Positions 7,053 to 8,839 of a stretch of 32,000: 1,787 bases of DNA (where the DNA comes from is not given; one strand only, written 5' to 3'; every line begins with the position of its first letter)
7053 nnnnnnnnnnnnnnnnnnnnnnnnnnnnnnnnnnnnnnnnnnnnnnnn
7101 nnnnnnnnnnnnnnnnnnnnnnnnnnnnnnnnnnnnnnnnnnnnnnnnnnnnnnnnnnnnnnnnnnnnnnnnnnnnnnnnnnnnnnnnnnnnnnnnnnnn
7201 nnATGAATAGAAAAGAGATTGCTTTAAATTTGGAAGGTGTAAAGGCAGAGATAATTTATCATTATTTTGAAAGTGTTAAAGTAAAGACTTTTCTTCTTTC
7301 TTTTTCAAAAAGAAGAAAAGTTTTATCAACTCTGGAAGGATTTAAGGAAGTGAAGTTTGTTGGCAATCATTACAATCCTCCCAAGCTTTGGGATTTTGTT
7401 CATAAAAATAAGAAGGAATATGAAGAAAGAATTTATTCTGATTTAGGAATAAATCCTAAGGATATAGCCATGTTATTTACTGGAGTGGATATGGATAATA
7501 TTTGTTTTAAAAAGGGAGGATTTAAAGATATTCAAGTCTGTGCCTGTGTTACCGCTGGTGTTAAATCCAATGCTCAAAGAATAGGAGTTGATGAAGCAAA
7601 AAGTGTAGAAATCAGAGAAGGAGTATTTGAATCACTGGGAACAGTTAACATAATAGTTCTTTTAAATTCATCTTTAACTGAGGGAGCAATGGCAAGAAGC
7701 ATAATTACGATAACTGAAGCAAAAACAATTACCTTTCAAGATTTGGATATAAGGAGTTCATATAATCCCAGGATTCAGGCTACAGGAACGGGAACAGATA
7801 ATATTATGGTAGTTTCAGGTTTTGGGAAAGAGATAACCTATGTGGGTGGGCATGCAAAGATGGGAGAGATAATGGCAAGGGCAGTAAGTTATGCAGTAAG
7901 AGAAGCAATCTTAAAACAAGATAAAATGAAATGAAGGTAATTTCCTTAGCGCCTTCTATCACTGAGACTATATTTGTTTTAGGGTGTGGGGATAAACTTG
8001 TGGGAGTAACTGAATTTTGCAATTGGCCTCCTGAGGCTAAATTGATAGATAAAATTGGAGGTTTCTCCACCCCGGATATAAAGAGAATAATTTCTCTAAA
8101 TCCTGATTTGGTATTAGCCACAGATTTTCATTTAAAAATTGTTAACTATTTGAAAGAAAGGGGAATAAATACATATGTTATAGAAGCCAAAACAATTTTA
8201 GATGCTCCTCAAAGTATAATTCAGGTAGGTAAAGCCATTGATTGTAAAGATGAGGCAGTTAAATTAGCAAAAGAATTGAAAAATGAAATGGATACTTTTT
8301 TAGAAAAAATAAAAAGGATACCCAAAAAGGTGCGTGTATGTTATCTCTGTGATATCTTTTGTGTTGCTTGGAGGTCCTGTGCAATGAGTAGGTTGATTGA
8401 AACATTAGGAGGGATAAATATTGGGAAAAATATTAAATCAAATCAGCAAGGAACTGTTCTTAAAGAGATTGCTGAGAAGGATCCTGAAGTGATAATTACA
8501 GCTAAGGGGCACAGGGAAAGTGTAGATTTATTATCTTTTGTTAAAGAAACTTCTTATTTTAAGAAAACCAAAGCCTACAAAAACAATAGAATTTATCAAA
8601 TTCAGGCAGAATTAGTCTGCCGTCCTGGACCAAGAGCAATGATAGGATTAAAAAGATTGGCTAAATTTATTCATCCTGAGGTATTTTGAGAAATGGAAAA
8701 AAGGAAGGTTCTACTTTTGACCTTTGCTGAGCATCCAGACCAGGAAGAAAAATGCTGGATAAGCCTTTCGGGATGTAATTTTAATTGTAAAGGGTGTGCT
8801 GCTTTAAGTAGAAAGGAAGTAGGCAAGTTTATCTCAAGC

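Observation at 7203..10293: cbiZ + signal-less BtuF-like binder + two paralogous small radical-SAM enzymes: candidate undescribed corrinoid-remodelling module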

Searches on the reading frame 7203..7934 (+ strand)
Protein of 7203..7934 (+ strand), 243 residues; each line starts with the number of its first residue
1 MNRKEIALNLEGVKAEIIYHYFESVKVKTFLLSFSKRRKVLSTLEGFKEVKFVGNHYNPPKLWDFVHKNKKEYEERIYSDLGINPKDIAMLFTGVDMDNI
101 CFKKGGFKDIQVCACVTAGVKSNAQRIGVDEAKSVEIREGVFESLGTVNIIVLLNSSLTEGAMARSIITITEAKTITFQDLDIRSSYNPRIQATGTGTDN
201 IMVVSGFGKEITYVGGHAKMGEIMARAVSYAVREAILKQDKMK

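Call 5: search_protein_families(library=pfam, proteins=[window:7203-7934:+], max_evalue=0.01)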
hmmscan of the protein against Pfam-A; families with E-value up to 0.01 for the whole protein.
window:7203-7934:+ (243 aa): 1 family
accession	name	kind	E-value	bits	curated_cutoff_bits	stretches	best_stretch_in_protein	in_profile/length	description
PF01955.23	CbiZ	-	1.8e-51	175.3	27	1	34-232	2-191/191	Adenosylcobinamide amidohydrolase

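Call 6: search_protein_families(library=ncbifam, proteins=[window:7203-7934:+], max_evalue=0.01)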
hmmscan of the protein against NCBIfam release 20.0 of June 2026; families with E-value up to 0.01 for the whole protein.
window:7203-7934:+ (243 aa): 1 family
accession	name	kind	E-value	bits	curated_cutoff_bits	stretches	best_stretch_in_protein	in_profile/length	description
NF038002.1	bifunc_CbiS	equivalog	1.2e-20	74.2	250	1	30-238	3-194/335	bifunctional adenosylcobinamide hydrolase/alpha-ribazole phosphatase CbiS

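Call 39: search_solved_structures(query=window:7203-7934:+, max_evalue=1)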
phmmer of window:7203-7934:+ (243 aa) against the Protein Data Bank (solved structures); distinct sequences matched with E-value up to 1: 1.
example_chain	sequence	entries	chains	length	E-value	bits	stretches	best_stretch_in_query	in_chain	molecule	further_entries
6bxa_C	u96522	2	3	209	0.34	13.8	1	113-160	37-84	Variable Lymphocyte Receptor 2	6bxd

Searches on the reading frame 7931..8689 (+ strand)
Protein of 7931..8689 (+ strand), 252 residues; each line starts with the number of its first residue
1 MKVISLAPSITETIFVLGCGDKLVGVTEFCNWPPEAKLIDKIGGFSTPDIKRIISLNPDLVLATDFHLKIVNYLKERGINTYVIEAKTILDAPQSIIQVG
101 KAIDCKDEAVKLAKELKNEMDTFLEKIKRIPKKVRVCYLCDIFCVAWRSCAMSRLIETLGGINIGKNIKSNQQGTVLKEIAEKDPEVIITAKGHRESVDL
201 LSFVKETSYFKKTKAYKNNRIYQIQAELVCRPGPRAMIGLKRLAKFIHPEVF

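Call 5: search_protein_families(library=pfam, proteins=[window:7931-8689:+], max_evalue=0.01)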
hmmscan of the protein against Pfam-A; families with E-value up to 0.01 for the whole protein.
window:7931-8689:+ (252 aa): 1 family
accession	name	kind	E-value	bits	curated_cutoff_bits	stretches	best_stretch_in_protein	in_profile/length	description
PF01497.23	Peripla_BP_2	-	2.1e-25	90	27.5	1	3-227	1-234/235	Periplasmic binding protein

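Call 6: search_protein_families(library=ncbifam, proteins=[window:7931-8689:+], max_evalue=0.01)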
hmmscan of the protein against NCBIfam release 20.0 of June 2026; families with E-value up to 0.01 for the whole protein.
window:7931-8689:+ (252 aa): 7 families
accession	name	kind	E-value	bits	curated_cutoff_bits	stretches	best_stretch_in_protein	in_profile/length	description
TIGR04281.1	peripla_PGF_1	equivalog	2.6e-25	89.3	325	1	2-252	23-269/330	PGF-CTERM-anchored ABC transporter substrate-binding protein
NF002894.0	PRK03379.1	equivalog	3.6e-18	65.7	234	1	2-199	25-222/266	vitamin B12 ABC transporter substrate-binding protein BtuF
TIGR03659.1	IsdE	equivalog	2.6e-17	63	298.65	1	3-228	41-271/292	heme ABC transporter substrate-binding protein IsdE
NF038402.1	TroA_like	subfamily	5.4e-16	58.8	30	1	2-189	1-184/219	helical backbone metal receptor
TIGR03868.1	F420-O_ABCperi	hypoth_equivalog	4.9e-06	26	392.4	1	2-197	19-234/287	putative F420-0 ABC transporter substrate-binding protein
NF047879.1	catechol_SstD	exception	7.4e-06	25.2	450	1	91-228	177-320/343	ferrated catecholamine ABC transporter substrate-binding lipoprotein SstD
NF008501.1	PRK11411.1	subfamily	5.3e-05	22.3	320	1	42-231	86-276/303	Fe(3+) dicitrate ABC transporter substrate-binding protein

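Call 18: search_solved_structures(query=window:7931-8689:+, max_evalue=0.01)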
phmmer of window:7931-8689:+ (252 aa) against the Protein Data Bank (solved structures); distinct sequences matched with E-value up to 0.01: 42.
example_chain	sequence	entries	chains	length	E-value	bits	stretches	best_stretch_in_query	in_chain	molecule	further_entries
4m7o_A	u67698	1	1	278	2e-23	86.5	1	2-247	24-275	Iron-binding protein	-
5ysc_A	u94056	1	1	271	2.1e-16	63.5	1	2-246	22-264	Vitamin B12-binding protein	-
5gj3_A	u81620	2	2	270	1.4e-14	57.5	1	2-236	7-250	Periplasmic binding protein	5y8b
2r7a_A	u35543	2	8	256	5.5e-13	52.3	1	3-241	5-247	Bacterial heme binding protein | Periplasmic HEME binding protein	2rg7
4ovk_A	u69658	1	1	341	1.5e-12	50.9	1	49-252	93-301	Periplasmic binding protein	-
5m2q_A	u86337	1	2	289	1.9e-11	47.3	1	2-193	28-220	Outer membrane protein A,Vitamin B12-binding protein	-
5m34_A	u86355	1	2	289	4.9e-11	46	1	2-193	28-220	Vitamin B12-binding protein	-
1n2z_A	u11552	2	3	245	5.6e-11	45.8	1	2-193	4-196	Vitamin B12 transport protein btuF | Vitamin B12-binding protein btuF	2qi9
1n4a_A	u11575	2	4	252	6.1e-11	45.6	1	2-193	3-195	Vitamin B12 transport protein btuF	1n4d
4dbl_E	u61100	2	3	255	6.3e-11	45.6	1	2-193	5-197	Vitamin B12-binding protein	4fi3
5ovw_A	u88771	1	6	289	9.3e-11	45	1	2-193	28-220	Vitamin B12-binding protein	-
5m29_A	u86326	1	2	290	9.4e-11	45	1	2-193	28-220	Vitamin B12-binding protein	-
5m3b_A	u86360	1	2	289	1.3e-10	44.6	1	2-193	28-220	Vitamin B12-binding protein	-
4ls3_A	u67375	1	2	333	3.7e-09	39.8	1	49-252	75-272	Nickel (III) ABC transporter, periplasmic iron-bindin gprotein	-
4ino_A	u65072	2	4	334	4.2e-09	39.6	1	49-252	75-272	Nickel (II) ABC transporter, periplasmic nickel-binding protein | Iron (III) ABC transporter, periplasmic iron-binding protein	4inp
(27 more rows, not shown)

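Call 42: find_homologous_proteins(query=window:7931-8689:+)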
Query window:7931-8689:+ (252 aa): 2039 proteins with E <= 0.001 among 2744 candidates; the best 120 are listed.
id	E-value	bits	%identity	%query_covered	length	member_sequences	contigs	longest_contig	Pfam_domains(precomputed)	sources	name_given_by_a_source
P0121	1.6e-163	560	100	100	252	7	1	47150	PF01497.24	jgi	-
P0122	2.3e-149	514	90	100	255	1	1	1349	PF01497.24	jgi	-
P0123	5.4e-148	509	88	100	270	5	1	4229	PF01497.24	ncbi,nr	ncbi:ABC transporter substrate-binding protein [bacterium]|nr:ABC transporter substrate-binding prot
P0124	4.3e-147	506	89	100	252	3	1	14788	PF01497.24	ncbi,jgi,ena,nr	ncbi:MAG: ABC transporter substrate-binding protein [Candidatus Omnitrophica bacterium]|nr:ABC trans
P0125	6.7e-147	506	88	100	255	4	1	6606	PF01497.24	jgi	-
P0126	4.2e-145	500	86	100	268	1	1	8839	PF01497.24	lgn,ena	-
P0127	1.1e-143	495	86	100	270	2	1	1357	PF01497.24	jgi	-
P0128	4.4e-142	490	85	100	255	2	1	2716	PF01497.24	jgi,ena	-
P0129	1.5e-123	429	73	100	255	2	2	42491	PF01497.24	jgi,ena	-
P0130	5.4e-92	326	58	100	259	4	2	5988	PF01497.24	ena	-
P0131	1.5e-90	321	57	100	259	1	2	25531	PF01497.24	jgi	jgi:iron complex transport system substrate-binding protein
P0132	8.5e-89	315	56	100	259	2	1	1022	PF01497.24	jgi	-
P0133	2.7e-82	294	51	100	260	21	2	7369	PF01497.24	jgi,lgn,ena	-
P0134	4.5e-82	293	54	100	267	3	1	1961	PF01497.24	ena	-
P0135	3.1e-81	291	53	100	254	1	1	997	PF01497.24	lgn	-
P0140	2.5e-79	284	53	100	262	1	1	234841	PF01497.24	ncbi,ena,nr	ncbi:ABC transporter substrate-binding protein [Patescibacteria group bacterium]|nr:ABC transporter 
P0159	9.3e-67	243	48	100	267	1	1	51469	PF01497.24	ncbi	ncbi:MAG: helical backbone metal receptor [Dehalococcoidia bacterium]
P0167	1.9e-50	190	40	98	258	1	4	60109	PF01497.24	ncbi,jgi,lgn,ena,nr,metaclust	ncbi:MAG: hypothetical protein A2283_18480 [Lentisphaerae bacterium RIFOXYA12_FULL_48_11]|nr:MAG: hy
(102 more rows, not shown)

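Call 43: find_encoding_contigs(protein=P0140, flank=8000, max_places=1)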
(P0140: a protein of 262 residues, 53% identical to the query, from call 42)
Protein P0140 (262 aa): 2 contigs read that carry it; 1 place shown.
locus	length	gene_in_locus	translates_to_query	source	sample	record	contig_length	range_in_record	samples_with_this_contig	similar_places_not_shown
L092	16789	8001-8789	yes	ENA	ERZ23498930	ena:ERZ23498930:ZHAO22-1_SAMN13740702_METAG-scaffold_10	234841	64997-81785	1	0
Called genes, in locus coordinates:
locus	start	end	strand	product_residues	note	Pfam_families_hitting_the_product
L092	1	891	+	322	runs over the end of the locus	PF01073:3Beta_HSD (faint), PF01370:Epimerase, PF04321:RmlD_sub_bind (weak), PF16363:GDP_Man_Dehyd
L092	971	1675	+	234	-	PF00303:Thymidylat_synt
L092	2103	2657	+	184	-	PF02283:CobU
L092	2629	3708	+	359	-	PF02277:DBI_PRT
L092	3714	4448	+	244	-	PF02654:CobS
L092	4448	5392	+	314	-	PF03186:CobD_Cbib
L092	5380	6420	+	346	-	PF00155:Aminotran_1_2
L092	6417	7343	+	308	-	PF00733:Asn_synthase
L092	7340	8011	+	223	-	PF01902:Diphthami_syn_2_N, PF28410:Diphthami_syn_2_C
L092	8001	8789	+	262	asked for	PF01497:Peripla_BP_2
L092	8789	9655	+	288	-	PF01497:Peripla_BP_2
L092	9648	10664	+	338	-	PF01032:FecCD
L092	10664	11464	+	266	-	PF13175:AAA_15 (faint), PF13476:AAA_23, PF00005:ABC_tran, PF02463:SMC_N (weak), PF13555:AAA_29 (weak), PF13304:AAA_21 (weak)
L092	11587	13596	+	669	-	PF07715:Plug, PF00593:TonB_dep_Rec_b-barrel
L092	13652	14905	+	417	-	PF13439:Glyco_transf_4, PF13477:Glyco_trans_4_2, PF13579:Glyco_trans_4_4, PF00534:Glycos_transf_1, PF13692:Glyco_trans_1_4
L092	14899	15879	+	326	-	PF00953:Glycos_transf_4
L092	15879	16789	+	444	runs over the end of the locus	PF13450:NAD_binding_8, PF01593:Amino_oxidase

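Call 44: find_encoding_contigs(protein=P0159, flank=8000, max_places=1)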
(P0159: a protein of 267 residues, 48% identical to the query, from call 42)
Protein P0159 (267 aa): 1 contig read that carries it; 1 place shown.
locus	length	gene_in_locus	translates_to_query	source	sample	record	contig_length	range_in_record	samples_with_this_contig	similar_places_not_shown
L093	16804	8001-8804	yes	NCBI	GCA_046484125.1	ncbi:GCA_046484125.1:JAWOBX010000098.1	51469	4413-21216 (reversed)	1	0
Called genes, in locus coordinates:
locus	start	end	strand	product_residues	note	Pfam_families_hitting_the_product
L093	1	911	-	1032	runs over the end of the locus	-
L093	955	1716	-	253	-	PF02634:FdhD-NarQ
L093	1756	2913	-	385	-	PF13484:Fer4_16 (faint), PF25160:LdpA_Fe-S-bd (faint), PF12838:Fer4_7 (weak), PF13183:Fer4_8, PF13187:Fer4_9, PF13237:Fer4_10 (weak), PF13534:Fer4_17, PF02754:CCG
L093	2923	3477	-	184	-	PF12837:Fer4_6 (weak), PF13237:Fer4_10 (faint), PF13247:Fer4_11 (weak)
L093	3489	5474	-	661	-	PF02730:AFOR_N, PF01314:AFOR_C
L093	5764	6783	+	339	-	PF04198:Sugar-bind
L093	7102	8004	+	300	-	PF01497:Peripla_BP_2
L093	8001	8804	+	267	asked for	PF01497:Peripla_BP_2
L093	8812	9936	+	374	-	PF01032:FecCD, PF00950:ABC-3 (weak)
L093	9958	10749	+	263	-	PF00005:ABC_tran, PF02463:SMC_N (weak), PF13304:AAA_21 (faint)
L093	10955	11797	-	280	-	PF00515:TPR_1 (faint), PF07719:TPR_2 (faint), PF13181:TPR_8 (faint), PF13414:TPR_11 (weak), PF13432:TPR_16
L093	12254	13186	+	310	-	PF03186:CobD_Cbib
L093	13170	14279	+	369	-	PF00155:Aminotran_1_2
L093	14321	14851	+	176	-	PF02572:CobA_CobO_BtuR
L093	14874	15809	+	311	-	PF07228:SpoIIE (weak)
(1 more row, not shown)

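Call 45: find_encoding_contigs(protein=P0167, flank=8000, max_places=1)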
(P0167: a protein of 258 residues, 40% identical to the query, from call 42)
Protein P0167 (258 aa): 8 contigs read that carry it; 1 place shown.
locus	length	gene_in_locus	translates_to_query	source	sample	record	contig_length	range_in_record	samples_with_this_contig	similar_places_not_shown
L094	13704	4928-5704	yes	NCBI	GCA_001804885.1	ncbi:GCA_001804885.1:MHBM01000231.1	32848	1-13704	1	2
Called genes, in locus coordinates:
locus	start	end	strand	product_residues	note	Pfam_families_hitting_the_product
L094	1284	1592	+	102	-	PF00543:P-II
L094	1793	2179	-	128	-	PF02656:DUF202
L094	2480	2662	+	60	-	-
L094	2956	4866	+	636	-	PF07715:Plug, PF00593:TonB_dep_Rec_b-barrel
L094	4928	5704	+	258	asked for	PF01497:Peripla_BP_2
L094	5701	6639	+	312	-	PF01497:Peripla_BP_2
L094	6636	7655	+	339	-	PF01032:FecCD, PF00950:ABC-3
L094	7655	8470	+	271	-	PF13476:AAA_23 (weak), PF00005:ABC_tran, PF02463:SMC_N, PF13304:AAA_21 (faint)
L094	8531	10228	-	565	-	PF01926:MMR_HSR1, PF02421:FeoB_N, PF00009:GTP_EFTU (weak), PF07670:Gate, PF07664:FeoB_C, PF07670:Gate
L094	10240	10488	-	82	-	PF04023:FeoA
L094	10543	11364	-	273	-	PF00950:ABC-3, PF01032:FecCD (weak)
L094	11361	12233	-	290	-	PF00950:ABC-3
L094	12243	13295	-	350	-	PF01297:ZnuA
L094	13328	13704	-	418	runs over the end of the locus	-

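Call 83: predict_structure(alignment_id=A5)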
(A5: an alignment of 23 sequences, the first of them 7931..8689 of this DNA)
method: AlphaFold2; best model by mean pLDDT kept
length: 252 residues; sequences in the alignment: 23
mean_pLDDT: 92.3   pTM: 0.88
mean pLDDT of the five models: 92.3, 92.2, 92.2, 91.6, 91.4
residues with pLDDT >= 90: 201; 70-90: 37; 50-70: 14; < 50: 0
segments of 3 or more residues with pLDDT < 50: none
pLDDT, mean of each block of 10 residues (from residue 1): 97 98 96 95 95 98 95 97 94 98 98 98 95 92 64 92 86 81 95 72 91 97 92 95 96 87
secondary structure, 60 per line:
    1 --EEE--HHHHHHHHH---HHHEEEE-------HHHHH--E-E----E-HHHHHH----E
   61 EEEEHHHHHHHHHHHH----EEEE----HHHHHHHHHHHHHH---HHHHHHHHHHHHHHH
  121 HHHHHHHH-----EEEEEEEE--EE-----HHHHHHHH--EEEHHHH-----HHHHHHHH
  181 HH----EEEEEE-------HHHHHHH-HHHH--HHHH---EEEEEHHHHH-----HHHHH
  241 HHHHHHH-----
elements in order: E3-5 H8-16 E23-26 H34-38 H50-55 E60-64 H65-76 E81-84 H89-102 H106-128 E134-141 H151-158 E161-163 H164-167 H173-182 E187-192 H200-206 H208-211 H214-217 E221-225 H226-230 H236-247

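Call 86: fold_search(model_id=the predicted structure, library=pdb)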
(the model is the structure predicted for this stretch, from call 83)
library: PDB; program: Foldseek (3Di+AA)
matches with E <= 10: 1018; with E <= 0.001: 173
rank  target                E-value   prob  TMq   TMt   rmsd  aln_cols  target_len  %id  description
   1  5y8b                  1.1e-17  1.00  0.85  0.82   2.9       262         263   26  Periplasmic heme-binding protein RhuT from Roseiflexus sp. RS-1 in apo form (released 2017-10-11)
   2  4m7o                  6.5e-17  1.00  0.78  0.77   3.8       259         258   26  The crystal structure of a possible an iron-binding (periplasmic solute-binding) protein from Staphylococcus epidermidis (released 2013-08-28)
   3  5gj3                  2.4e-16  1.00  0.86  0.81   2.7       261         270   24  Periplasmic heme-binding protein RhuT from Roseiflexus sp. RS-1 in two-heme bound form (holo-2) (released 2017-06-28)
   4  5ysc                  3.0e-16  1.00  0.81  0.80   3.2       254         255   21  Crystal Structure of periplasmic Vitamin B12 binding protein BtuF of Vibrio cholerae (released 2018-09-19)
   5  5joq                  1.8e-15  1.00  0.77  0.76   3.7       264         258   23  Crystal Structure of an ABC Transporter Substrate-Binding Protein from Listeria monocytogenes EGD-e (released 2016-07-27)
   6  5y89_A                2.4e-15  1.00  0.83  0.78   3.3       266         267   21  Periplasmic heme-binding protein BhuT in complex with one heme (holo-1) (released 2017-10-11)
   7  2r7a_B                3.4e-15  1.00  0.82  0.81   3.2       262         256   20  Crystal Structure of a Periplasmic Heme Binding Protein from Shigella dysenteriae (released 2007-10-09)
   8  5giz_B                6.3e-15  1.00  0.83  0.79   3.0       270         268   21  Periplasmic heme-binding protein BhuT in apo form (released 2017-06-28)
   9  3nu1_A                6.3e-15  1.00  0.81  0.81   3.3       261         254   17  Structure of holo form of a periplasmic heme binding protein (released 2010-10-13)
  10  5giz_A                8.3e-15  1.00  0.85  0.80   2.8       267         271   21  Periplasmic heme-binding protein BhuT in apo form (released 2017-06-28)
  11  2r7a_A                8.3e-15  1.00  0.81  0.80   3.7       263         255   19  Crystal Structure of a Periplasmic Heme Binding Protein from Shigella dysenteriae (released 2007-10-09)
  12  4hn9_A                1.0e-14  1.00  0.80  0.65   3.5       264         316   20  Crystal structure of iron ABC transporter solute-binding protein from Eubacterium eligens (released 2012-12-12)
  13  2r79                  1.1e-14  1.00  0.80  0.73   3.6       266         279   18  Crystal Structure of a Periplasmic Heme Binding Protein from Pseudomonas aeruginosa (released 2007-10-09)
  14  3md9_A                1.5e-14  1.00  0.81  0.81   3.2       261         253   17  Structure of apo form of a periplasmic heme binding protein (released 2010-09-15)
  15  1n2z_A                2.0e-14  1.00  0.77  0.79   3.8       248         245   22  2.0 Angstrom structure of BtuF, the vitamin B12 binding protein of E. coli (released 2002-12-18)
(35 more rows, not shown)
